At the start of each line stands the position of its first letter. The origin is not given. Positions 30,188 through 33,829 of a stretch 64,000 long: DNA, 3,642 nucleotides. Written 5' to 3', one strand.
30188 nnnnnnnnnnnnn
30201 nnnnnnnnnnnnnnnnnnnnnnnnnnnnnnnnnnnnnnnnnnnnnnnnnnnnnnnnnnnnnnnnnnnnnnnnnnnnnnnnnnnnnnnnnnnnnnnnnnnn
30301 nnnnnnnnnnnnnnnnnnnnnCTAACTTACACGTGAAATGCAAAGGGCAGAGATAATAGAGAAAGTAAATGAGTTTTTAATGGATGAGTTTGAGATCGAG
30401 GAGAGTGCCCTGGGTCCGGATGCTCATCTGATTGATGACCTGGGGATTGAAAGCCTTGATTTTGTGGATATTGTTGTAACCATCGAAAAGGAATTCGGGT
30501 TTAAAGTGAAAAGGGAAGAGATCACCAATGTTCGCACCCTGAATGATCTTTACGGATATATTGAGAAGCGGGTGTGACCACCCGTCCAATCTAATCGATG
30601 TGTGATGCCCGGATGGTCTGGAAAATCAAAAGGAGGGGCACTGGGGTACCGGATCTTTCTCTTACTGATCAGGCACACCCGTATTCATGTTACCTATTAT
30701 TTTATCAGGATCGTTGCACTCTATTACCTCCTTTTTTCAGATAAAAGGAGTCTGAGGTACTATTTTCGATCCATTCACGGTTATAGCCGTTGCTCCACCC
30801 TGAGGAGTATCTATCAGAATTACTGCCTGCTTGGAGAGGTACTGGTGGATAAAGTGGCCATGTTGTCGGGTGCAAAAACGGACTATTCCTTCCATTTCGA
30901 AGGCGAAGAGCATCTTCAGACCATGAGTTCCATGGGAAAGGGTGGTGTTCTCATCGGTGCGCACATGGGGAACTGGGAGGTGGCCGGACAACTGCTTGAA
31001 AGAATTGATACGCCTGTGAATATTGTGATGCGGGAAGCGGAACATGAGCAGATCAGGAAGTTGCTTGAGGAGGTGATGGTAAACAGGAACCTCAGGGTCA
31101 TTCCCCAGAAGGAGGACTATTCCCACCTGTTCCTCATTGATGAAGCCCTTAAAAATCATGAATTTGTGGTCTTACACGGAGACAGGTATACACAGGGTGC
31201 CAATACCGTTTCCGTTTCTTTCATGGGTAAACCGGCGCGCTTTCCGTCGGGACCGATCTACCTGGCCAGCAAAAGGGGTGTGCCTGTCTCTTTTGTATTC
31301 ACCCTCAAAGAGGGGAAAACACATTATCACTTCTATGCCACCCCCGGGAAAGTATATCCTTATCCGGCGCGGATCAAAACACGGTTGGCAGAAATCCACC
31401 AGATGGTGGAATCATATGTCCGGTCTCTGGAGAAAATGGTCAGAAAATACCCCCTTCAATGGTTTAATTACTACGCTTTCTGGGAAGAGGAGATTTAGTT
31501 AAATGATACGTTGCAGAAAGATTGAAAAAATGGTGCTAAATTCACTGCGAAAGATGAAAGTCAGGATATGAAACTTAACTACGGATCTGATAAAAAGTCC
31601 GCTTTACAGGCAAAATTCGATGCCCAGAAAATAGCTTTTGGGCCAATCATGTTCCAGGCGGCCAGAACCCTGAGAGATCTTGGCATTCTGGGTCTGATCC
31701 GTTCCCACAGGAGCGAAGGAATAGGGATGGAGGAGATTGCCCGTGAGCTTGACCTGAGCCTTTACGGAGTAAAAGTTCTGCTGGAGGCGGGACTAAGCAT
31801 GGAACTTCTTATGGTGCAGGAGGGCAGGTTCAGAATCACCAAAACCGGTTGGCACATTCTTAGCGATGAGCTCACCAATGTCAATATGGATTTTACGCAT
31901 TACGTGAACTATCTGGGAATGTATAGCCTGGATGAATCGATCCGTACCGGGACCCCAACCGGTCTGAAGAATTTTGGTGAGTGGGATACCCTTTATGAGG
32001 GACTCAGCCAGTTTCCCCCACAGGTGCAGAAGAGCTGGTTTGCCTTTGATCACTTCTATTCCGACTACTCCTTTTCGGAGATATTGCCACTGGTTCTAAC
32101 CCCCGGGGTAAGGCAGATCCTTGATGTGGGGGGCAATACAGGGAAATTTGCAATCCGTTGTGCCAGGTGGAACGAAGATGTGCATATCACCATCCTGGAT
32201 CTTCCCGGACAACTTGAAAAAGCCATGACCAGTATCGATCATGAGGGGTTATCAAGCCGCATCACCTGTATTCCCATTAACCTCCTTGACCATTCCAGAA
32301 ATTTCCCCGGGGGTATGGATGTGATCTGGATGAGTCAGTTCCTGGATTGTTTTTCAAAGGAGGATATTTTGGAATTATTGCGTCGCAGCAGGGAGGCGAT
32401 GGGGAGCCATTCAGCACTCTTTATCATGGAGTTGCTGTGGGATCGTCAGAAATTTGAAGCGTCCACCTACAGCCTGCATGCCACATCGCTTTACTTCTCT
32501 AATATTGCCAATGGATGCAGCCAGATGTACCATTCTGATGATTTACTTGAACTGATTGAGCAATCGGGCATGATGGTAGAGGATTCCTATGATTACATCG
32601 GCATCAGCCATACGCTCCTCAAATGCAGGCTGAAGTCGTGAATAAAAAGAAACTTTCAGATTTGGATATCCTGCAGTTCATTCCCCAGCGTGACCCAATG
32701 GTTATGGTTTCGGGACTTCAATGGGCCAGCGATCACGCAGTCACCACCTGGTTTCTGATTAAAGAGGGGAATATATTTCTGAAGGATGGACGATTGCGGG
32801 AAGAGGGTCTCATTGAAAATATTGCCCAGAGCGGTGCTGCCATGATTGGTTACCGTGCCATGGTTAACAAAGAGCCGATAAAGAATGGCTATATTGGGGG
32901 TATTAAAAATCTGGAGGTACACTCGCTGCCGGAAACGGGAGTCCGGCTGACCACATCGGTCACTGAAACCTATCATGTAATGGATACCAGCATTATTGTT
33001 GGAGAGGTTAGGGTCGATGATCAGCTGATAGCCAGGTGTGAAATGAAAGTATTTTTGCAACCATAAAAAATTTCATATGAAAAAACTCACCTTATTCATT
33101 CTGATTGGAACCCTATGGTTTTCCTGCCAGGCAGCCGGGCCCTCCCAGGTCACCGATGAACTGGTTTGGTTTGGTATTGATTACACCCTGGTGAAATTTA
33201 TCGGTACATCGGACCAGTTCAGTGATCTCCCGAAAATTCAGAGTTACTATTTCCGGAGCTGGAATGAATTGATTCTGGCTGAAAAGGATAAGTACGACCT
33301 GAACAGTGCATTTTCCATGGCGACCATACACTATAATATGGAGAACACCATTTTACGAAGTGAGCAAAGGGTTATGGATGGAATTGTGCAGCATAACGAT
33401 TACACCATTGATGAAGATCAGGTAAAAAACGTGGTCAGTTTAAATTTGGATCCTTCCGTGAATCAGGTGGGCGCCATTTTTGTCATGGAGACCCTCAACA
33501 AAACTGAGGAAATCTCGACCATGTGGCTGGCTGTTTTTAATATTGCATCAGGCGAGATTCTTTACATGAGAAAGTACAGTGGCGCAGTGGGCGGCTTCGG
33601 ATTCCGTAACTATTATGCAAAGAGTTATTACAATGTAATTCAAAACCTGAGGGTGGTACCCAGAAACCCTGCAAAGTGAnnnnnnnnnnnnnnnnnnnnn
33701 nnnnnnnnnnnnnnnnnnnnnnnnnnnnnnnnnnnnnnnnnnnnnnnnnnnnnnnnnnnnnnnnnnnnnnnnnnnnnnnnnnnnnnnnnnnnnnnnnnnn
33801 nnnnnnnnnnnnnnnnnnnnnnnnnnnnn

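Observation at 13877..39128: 25-kb aryl-polyene / flexirubin-type pigment-lipid gene cluster built as two divergent operons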

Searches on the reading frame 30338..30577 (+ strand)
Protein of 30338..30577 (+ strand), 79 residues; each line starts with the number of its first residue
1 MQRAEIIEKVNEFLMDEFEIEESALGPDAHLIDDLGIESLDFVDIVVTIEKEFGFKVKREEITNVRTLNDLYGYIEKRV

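Call 4: search_protein_families(library=pfam, proteins=[window:30338-30577:+], max_evalue=0.01)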
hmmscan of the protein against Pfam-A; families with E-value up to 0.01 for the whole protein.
window:30338-30577:+ (79 aa): 2 families
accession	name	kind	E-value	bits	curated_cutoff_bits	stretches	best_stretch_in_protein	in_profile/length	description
PF00550.31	PP-binding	-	4e-12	46.6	20.8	1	13-75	6-67/67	Phosphopantetheine attachment site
PF23297.2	ACP_SdgA_C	-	0.00011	22.7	27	1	5-78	14-82/95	Highly reducing polyketide synthase sdgA, C-terminal ACP domain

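Call 7: search_protein_families(library=ncbifam, proteins=[window:30338-30577:+], max_evalue=0.001)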
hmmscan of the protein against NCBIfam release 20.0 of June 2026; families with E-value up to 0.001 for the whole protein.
window:30338-30577:+ (79 aa): 16 families
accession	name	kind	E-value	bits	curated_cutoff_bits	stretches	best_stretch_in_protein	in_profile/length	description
NF002148.0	PRK00982.1-2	subfamily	2.3e-19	69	71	1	3-78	2-77/79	acyl carrier protein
NF003757.0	PRK05350.1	equivalog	4.1e-19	68.5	65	1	1-77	2-78/83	acyl carrier protein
NF002150.0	PRK00982.1-4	subfamily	1.9e-16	60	66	1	1-78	1-78/80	acyl carrier protein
TIGR00517.1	acyl_carrier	equivalog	3.8e-15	55.5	70.45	1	4-78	2-76/77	acyl carrier protein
NF005079.0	PRK06508.1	equivalog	1.5e-14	54.1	83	1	6-64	4-62/93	acyl carrier protein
NF002147.0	PRK00982.1-1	equivalog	3.5e-14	52.4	84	1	2-77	4-79/83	acyl carrier protein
NF002151.0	PRK00982.1-5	equivalog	4.1e-14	52.5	92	1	4-78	2-76/78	acyl carrier protein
NF040636.1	AcpM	exception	8e-13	48.2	146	1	3-77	3-77/93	meromycolate extension acyl carrier protein AcpM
NF009104.0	PRK12449.1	equivalog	3.1e-12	46.2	70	1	1-79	1-79/80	acyl carrier protein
NF002149.0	PRK00982.1-3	equivalog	2.5e-11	43.3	106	1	5-77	3-75/78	acyl carrier protein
NF006031.0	PRK08172.1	equivalog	1.4e-10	41.6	76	1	6-78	5-77/82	acyl carrier protein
NF004533.0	PRK05883.1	equivalog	4.7e-10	39.2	72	1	6-75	24-93/100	acyl carrier protein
NF058660.1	cispen_ACP_AmcB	equivalog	3.6e-09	36.7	80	1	6-77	2-77/80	cispentacin biosynthesis acyl carrier protein AmcB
NF006617.0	PRK09184.1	subfamily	1e-05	25.4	70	1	7-72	15-87/96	phosphopantetheine-binding protein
NF005502.0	PRK07117.1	equivalog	0.0001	22.4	79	0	19-78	20-78/82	acyl carrier protein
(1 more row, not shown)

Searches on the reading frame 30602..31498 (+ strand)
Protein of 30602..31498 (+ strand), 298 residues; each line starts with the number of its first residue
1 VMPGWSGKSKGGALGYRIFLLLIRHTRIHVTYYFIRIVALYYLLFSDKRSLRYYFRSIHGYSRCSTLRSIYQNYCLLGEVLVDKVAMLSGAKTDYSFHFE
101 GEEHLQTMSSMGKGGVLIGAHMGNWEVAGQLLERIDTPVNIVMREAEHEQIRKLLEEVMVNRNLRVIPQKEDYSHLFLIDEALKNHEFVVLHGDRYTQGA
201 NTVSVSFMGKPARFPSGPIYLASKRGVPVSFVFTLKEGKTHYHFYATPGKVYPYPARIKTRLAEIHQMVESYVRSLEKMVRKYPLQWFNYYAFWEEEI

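Call 4: search_protein_families(library=pfam, proteins=[window:30602-31498:+], max_evalue=0.01)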
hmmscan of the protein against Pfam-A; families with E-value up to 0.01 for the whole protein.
window:30602-31498:+ (298 aa): 1 family
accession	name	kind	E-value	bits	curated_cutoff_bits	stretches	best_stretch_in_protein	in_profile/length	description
PF03279.18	Lip_A_acyltrans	-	1.9e-19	70.4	22.3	1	85-288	93-287/295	Bacterial lipid A biosynthesis acyltransferase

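Call 7: search_protein_families(library=ncbifam, proteins=[window:30602-31498:+], max_evalue=0.001)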
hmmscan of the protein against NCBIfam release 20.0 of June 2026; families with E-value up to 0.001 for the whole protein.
window:30602-31498:+ (298 aa): 9 families
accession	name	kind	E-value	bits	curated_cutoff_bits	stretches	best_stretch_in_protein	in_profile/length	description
NF005919.0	PRK07920.1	equivalog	3.4e-18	65.7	209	1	96-296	102-295/311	phosphatidylinositol mannoside acyltransferase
NF006270.0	PRK08419.1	equivalog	2e-16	60.2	248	1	62-290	63-284/298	lipid A biosynthesis lauroyl acyltransferase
NF006487.0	PRK08905.1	equivalog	4.9e-13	48.8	281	1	95-290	84-269/290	lysophospholipid acyltransferase family protein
NF005150.0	PRK06628.1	equivalog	3.8e-11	42.9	350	1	88-295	91-289/290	lipid A biosynthesis lauroyl acyltransferase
NF005120.0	PRK06553.1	equivalog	2.1e-09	37.1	273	1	97-295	116-307/308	lipid A biosynthesis lauroyl acyltransferase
NF006437.0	PRK08733.1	equivalog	3.9e-07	29.5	540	1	96-275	109-282/306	LpxL/LpxP family Kdo(2)-lipid IV(A) lauroyl/palmitoleoyl acyltransferase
NF004190.0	PRK05645.1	equivalog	1.2e-06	27.9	377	1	98-276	97-273/295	lysophospholipid acyltransferase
TIGR02207.1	lipid_A_htrB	subfamily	2.8e-06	26.9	297.8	1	91-275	98-279/303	LpxL/LpxP family Kdo(2)-lipid IV(A) lauroyl/palmitoleoyl acyltransferase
NF006438.0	PRK08734.1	equivalog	4.1e-05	22.8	363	1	100-212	100-209/305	lauroyl acyltransferase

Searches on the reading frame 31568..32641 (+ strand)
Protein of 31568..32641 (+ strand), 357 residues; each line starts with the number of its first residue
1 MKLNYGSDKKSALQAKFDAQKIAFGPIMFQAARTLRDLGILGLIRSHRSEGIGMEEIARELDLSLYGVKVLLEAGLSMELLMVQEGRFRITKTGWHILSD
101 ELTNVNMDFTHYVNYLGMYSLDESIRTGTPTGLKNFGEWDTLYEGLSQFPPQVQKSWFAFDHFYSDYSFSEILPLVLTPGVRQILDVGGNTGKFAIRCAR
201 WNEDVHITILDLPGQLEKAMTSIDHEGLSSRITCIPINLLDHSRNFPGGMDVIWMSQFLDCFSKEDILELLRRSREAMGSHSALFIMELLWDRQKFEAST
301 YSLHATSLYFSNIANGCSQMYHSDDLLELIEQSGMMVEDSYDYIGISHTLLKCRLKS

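Call 4: search_protein_families(library=pfam, proteins=[window:31568-32641:+], max_evalue=0.01)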
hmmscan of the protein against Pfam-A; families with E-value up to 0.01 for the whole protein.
window:31568-32641:+ (357 aa): 6 families
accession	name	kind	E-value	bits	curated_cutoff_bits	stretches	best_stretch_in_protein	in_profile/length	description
PF21212.3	Dimerisation2-like_dom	-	1.7e-18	67.2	27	1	19-88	4-72/72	Dimerisation2-like domain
PF00891.24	Methyltransf_2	-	1.4e-10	41.3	22.3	1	178-317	60-193/210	O-methyltransferase domain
PF08242.18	Methyltransf_12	-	1.3e-05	26.3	30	1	185-278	1-92/98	Methyltransferase domain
PF08100.18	Dimerisation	-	1.6e-05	25.1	25.6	1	14-96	4-89/93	O-methyltransferase dimerisation domain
PF13649.12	Methyltransf_25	-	2.1e-05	25.5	27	1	184-276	1-91/97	Methyltransferase domain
PF13489.12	Methyltransf_23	-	4.9e-05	23.6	27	1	178-335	20-159/164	Methyltransferase domain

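Call 7: search_protein_families(library=ncbifam, proteins=[window:31568-32641:+], max_evalue=0.001)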
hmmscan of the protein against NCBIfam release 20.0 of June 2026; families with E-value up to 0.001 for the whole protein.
window:31568-32641:+ (357 aa): 3 families
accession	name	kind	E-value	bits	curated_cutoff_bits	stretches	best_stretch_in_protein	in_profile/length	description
NF053543.1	FlxJ_fam_MTase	equivalog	4.2e-148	492.9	560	1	4-354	2-351/352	FlxJ family methyltransferase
TIGR02716.1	C20_methyl_CrtF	equivalog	1.6e-10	40.6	276.1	1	69-310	41-279/306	bacteriochlorophyllide d C-20 methyltransferase BchU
NF043040.1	corrin_prot_MT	hypoth_equivalog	4.8e-07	29.4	180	1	182-348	43-209/216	corrinoid protein-associated methyltransferase CpaM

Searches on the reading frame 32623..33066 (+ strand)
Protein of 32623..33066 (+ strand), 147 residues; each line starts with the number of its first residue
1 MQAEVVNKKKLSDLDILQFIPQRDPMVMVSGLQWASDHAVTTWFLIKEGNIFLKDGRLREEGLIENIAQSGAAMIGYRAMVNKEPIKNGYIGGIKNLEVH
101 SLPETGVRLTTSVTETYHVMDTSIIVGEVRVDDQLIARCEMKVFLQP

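Call 4: search_protein_families(library=pfam, proteins=[window:32623-33066:+], max_evalue=0.01)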
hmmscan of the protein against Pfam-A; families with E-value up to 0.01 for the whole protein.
window:32623-33066:+ (147 aa): 0 families

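Call 7: search_protein_families(library=ncbifam, proteins=[window:32623-33066:+], max_evalue=0.001)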
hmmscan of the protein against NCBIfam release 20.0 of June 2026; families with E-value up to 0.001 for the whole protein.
window:32623-33066:+ (147 aa): 2 families
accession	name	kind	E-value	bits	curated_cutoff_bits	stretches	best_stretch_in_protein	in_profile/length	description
NF000582.1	PRK00006.1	equivalog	0.00015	21.7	113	0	63-143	58-135/137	3-hydroxyacyl-ACP dehydratase FabZ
TIGR01750.1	fabZ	equivalog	0.00048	20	155.15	0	63-143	59-139/141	3-hydroxyacyl-ACP dehydratase FabZ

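Call 36: search_solved_structures(query=window:32623-33066:+, max_evalue=1, show_alignments=1)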
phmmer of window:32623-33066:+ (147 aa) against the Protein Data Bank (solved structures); distinct sequences matched with E-value up to 1: 1.
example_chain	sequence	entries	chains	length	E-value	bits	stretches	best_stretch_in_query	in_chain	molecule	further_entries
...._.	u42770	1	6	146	0.84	12.8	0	63-145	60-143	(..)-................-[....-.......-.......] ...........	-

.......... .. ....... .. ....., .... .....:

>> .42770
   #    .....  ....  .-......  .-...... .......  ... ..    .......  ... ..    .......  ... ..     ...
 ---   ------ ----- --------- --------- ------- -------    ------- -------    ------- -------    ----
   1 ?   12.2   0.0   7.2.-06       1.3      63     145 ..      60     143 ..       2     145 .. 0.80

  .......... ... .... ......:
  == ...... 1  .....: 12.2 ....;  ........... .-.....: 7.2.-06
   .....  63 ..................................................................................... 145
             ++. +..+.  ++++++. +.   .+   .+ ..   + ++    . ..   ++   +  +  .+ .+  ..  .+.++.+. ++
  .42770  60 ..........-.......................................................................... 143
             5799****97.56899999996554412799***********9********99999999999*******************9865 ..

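Call 66: search_protein_families(library=pfam, proteins=[window:32623-33066:+], max_evalue=5)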
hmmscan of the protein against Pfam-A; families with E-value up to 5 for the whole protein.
window:32623-33066:+ (147 aa): 0 families

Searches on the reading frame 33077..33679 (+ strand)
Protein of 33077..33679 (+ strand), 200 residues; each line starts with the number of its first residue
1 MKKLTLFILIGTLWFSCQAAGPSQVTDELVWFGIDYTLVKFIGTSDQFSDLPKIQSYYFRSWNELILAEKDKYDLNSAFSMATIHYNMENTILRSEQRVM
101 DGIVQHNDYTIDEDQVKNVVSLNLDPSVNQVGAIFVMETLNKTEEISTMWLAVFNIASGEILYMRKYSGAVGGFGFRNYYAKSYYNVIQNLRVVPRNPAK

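Call 4: search_protein_families(library=pfam, proteins=[window:33077-33679:+], max_evalue=0.01)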
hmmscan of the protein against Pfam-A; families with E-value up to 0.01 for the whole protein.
window:33077-33679:+ (200 aa): 0 families

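Call 7: search_protein_families(library=ncbifam, proteins=[window:33077-33679:+], max_evalue=0.001)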
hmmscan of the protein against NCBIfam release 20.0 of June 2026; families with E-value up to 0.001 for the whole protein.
window:33077-33679:+ (200 aa): 0 families

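Call 66: search_protein_families(library=pfam, proteins=[window:33077-33679:+], max_evalue=5)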
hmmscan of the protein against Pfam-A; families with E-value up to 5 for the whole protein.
window:33077-33679:+ (200 aa): 1 family
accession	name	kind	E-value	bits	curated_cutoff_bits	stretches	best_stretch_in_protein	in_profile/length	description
PF19782.4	DUF6267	-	0.061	13.1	27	1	69-143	123-198/376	Family of unknown function (DUF6267)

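Call 72: find_homologous_proteins(query=window:33077-33676:+, max_evalue=0.00001)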
Query window:33077-33676:+ (200 aa): 87 proteins with E <= 0.00001 among 148 candidates.
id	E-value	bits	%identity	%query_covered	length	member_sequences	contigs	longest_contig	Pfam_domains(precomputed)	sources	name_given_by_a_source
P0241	1.2e-129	448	100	100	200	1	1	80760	-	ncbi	ncbi:MAG: hypothetical protein R6W31_19375 [Bacteroidales bacterium]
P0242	2.9e-122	424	95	100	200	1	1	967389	-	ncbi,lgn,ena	-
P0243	2.4e-119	414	92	100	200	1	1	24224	-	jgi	jgi:hypothetical protein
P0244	4.5e-114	397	89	100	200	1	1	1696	-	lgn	-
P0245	3.2e-97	342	75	100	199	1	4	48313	-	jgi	-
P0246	1.8e-93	330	72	99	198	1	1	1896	-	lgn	-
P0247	4.6e-93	329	73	99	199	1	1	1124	-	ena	-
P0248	6.9e-93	328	74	96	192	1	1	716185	-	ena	-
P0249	9.1e-93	328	73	99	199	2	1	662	-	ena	-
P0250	1.4e-92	327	71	100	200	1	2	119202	-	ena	-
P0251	1.3e-91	324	73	96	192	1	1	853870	-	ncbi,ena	-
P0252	1.4e-91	324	72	100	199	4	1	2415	-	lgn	-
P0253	2.0e-90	320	70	99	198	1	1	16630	-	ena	-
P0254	3.8e-90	319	71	99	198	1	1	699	-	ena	-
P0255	1.5e-89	317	70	99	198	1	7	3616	-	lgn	-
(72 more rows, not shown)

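Call 73: find_encoding_contigs(protein=P0241, flank=1000, max_places=2)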
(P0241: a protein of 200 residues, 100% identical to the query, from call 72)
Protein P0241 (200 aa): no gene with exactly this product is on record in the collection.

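Call 81: predict_structure(alignment_id=A4)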
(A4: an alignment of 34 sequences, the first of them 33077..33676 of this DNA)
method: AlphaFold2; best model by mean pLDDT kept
length: 200 residues; sequences in the alignment: 34
mean_pLDDT: 89.2   pTM: 0.82
mean pLDDT of the five models: 89.2, 89.0, 88.8, 88.2, 88.1
residues with pLDDT >= 90: 164; 70-90: 5; 50-70: 18; < 50: 13
segments of 3 or more residues with pLDDT < 50: 15-22, 198-200
pLDDT, mean of each block of 10 residues (from residue 1): 52 47 69 98 95 98 97 95 96 97 95 98 94 98 97 96 97 96 97 68
secondary structure, 60 per line:
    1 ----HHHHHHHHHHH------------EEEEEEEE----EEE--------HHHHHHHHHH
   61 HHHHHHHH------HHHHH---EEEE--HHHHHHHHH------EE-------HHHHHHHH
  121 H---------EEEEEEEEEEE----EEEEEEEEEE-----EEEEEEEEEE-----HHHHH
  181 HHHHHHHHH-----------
elements in order: H5-15 E28-35 E40-42 H51-68 H75-79 E83-86 H89-97 H113-121 E131-141 E146-155 E161-170 H176-189

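Call 84: fold_search(model_id=the predicted structure, library=pdb)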
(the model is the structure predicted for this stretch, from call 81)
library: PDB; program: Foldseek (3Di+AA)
matches with E <= 10: 795; with E <= 0.001: 1
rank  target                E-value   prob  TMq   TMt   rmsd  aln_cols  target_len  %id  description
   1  8z5n_0                3.7e-04  0.98  0.35  0.23   9.6       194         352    7  Cryo-EM structure of the LPHT ring (released 2025-10-22)
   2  5t11_B                1.8e-03  0.97  0.32  0.43   9.1       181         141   10  PelC L103M dodecamer from Paraburkholderia phytofirmans, space group C2 (released 2017-03-15)
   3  3w1e                  1.8e-03  0.97  0.37  0.23   8.3       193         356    8  Structure of FlgT, a flagellar basal body component protein (released 2013-04-03)
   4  5t0z_C                2.4e-03  0.97  0.33  0.41   7.9       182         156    8  PelC from Geobacter metallireducens (released 2017-03-15)
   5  2i9i                  2.4e-03  0.44  0.25  0.23  16.0       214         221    6  Crystal Structure of Helicobacter pylori protein HP0492 (released 2006-09-26)
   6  7brm_A                2.5e-03  0.47  0.26  0.21  21.4       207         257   12  Architecture of curli complex (released 2020-07-15)
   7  5t11_L                3.0e-03  0.97  0.32  0.45   9.3       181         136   10  PelC L103M dodecamer from Paraburkholderia phytofirmans, space group C2 (released 2017-03-15)
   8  5t11_G                3.2e-03  0.96  0.31  0.43   9.3       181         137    9  PelC L103M dodecamer from Paraburkholderia phytofirmans, space group C2 (released 2017-03-15)
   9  5t10_A                3.4e-03  0.96  0.32  0.45   9.2       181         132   11  PelC dodecamer from Paraburkholderia phytofirmans, space group P6 (released 2017-03-15)
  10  4hrv_A                3.4e-03  0.96  0.33  0.44   7.6       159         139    9  Crystal Structure of Lipoprotein GNA1162 from Neisseria meningitidis (released 2013-04-24)
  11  4q6l                  3.7e-03  0.82  0.27  0.36  14.1       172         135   10  LpoB C-terminal domain from Salmonella enterica (Native) (released 2014-05-14)
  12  9h80_A                3.7e-03  0.82  0.31  0.37   8.7       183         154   12  Structure of the outer membrane exopolysaccharide transporter PelBC (released 2025-06-11)
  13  6uxc_A                4.2e-03  0.84  0.32  0.38   9.8       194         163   10  1.65A resolution structure of the hypothetical protein CT253 from Chlamydia trachomatis (released 2020-11-11)
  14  5t10_B                4.7e-03  0.90  0.29  0.39   9.8       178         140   11  PelC dodecamer from Paraburkholderia phytofirmans, space group P6 (released 2017-03-15)
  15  5t10_C                5.0e-03  0.94  0.32  0.44   9.0       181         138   10  PelC dodecamer from Paraburkholderia phytofirmans, space group P6 (released 2017-03-15)
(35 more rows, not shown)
